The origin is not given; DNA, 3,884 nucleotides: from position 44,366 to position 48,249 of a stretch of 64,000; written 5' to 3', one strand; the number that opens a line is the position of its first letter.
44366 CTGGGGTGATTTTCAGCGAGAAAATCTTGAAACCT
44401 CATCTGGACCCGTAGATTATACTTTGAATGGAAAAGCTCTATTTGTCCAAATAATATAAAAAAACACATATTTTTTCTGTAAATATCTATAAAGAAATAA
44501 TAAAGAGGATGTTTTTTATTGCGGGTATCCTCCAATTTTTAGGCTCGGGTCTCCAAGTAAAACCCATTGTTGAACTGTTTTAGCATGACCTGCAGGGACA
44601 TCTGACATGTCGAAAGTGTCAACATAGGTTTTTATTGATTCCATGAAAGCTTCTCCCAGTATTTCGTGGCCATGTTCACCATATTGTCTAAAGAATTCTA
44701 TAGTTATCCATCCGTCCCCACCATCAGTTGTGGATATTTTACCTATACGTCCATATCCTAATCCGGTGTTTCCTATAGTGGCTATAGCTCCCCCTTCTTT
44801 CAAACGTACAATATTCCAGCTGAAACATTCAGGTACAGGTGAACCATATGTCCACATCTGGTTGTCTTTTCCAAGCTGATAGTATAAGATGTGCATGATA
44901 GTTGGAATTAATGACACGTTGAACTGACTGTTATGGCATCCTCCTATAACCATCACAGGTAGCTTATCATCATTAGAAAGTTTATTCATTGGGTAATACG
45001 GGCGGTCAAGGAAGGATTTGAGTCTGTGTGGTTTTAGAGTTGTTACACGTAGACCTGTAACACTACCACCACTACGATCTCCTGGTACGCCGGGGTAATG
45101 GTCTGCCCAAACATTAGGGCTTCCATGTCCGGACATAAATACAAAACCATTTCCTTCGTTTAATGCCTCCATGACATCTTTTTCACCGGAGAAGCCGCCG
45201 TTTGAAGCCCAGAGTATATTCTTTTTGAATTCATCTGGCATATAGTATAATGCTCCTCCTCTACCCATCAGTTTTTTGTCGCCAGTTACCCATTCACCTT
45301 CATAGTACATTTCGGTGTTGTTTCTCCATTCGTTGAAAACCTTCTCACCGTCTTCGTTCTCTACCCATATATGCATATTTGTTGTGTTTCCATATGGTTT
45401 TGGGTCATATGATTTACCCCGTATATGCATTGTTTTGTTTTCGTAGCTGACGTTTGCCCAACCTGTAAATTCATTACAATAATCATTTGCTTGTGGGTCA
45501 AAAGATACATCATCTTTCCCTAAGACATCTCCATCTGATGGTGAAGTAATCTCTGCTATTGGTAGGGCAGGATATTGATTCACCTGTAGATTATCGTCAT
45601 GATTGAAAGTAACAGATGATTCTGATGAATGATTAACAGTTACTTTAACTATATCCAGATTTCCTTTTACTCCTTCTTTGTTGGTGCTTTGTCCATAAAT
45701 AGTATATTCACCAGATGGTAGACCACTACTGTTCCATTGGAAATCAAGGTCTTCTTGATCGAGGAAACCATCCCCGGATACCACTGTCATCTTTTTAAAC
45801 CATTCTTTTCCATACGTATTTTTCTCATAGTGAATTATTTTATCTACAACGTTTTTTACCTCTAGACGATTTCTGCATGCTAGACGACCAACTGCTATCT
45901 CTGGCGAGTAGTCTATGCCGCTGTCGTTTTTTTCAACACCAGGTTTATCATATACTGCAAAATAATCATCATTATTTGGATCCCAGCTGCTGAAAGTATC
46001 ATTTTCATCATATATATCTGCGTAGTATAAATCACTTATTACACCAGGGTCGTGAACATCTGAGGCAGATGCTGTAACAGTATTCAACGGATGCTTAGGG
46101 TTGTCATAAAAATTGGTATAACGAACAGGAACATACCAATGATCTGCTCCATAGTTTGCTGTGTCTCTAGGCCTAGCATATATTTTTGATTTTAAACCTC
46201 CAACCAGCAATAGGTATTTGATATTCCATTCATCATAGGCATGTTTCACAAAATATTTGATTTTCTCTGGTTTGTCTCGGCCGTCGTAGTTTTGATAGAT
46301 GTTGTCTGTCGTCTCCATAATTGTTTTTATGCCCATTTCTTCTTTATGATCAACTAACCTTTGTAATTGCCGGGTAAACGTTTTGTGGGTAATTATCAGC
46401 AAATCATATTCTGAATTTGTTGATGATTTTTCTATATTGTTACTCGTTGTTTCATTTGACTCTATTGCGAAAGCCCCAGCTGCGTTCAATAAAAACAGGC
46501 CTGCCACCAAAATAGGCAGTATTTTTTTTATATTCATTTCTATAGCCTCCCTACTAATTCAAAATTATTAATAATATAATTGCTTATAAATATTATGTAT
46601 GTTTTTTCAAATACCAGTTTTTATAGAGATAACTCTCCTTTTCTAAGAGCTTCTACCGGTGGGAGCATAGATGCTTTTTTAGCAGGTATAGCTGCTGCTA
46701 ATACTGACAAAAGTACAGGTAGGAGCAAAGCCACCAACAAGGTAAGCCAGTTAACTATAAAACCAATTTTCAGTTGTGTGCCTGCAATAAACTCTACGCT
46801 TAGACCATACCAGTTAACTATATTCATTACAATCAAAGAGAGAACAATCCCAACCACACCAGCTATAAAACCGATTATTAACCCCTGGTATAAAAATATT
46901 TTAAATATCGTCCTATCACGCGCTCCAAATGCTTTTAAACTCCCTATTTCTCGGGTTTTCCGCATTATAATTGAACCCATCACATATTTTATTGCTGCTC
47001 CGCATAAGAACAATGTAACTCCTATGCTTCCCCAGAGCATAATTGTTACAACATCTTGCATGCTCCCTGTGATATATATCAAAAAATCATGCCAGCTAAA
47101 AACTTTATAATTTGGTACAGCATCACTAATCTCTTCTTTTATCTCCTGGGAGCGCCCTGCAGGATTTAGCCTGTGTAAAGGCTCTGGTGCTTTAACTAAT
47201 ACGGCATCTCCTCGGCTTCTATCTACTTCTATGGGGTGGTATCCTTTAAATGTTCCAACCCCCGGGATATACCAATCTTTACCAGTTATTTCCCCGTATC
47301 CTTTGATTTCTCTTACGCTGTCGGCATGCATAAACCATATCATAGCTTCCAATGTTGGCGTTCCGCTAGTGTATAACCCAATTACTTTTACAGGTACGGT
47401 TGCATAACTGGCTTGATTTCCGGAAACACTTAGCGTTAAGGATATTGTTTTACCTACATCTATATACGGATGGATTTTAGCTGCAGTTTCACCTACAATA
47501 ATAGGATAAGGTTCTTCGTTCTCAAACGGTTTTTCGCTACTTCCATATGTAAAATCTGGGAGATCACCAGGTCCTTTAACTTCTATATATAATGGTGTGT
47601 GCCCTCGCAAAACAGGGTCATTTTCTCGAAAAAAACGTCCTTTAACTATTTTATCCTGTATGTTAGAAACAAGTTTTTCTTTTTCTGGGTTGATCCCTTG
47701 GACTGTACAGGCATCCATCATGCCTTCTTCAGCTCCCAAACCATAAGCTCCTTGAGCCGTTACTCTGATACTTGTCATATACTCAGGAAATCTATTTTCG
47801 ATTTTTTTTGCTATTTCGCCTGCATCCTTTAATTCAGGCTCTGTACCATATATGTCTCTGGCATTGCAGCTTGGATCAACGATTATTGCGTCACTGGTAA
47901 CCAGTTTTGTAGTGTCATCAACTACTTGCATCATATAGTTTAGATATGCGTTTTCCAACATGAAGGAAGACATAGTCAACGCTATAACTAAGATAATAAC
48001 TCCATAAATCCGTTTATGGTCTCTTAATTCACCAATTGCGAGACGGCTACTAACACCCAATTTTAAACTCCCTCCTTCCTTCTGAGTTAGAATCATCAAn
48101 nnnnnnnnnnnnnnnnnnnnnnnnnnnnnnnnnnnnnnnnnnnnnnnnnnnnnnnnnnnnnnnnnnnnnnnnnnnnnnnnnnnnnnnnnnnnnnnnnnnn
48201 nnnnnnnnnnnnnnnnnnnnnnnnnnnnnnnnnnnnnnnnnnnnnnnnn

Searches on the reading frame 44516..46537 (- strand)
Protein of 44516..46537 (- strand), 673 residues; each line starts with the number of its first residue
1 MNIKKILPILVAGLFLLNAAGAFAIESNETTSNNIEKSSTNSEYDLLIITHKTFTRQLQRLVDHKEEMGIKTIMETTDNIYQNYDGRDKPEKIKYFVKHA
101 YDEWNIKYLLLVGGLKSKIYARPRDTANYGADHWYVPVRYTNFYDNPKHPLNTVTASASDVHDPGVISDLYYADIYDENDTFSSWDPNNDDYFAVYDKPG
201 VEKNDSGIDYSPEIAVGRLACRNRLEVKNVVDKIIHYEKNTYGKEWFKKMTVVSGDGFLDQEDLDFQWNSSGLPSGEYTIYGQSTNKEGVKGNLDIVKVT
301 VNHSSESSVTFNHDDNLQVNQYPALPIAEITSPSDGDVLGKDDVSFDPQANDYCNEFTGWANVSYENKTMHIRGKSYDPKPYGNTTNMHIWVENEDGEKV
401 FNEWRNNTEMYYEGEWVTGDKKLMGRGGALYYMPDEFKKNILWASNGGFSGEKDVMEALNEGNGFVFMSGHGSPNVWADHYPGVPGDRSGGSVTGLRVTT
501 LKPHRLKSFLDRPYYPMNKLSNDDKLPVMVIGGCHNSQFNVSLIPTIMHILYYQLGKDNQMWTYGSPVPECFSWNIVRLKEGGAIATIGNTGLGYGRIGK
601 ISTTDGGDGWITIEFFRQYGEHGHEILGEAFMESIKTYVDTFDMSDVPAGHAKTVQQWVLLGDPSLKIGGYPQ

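Call 46: search_protein_families(library=pfam, proteins=[window:44516-46537:-], max_evalue=0.00001)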
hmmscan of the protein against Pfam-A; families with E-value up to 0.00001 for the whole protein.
window:44516-46537:- (673 aa): 1 family
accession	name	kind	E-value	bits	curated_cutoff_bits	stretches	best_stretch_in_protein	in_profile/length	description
PF01364.23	Peptidase_C25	-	1.2e-54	186.4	23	2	47-267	2-179/374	Peptidase family C25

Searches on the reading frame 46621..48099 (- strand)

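Call 46: search_protein_families(library=pfam, proteins=[window:46621-48099:-], max_evalue=0.00001)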
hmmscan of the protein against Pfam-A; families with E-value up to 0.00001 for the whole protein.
window:46621-48099:- (492 aa): 1 family
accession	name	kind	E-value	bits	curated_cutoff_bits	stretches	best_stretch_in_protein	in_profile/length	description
PF02687.27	FtsX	-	6.6e-18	65.3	25.5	1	359-480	4-119/120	FtsX-like permease C-terminal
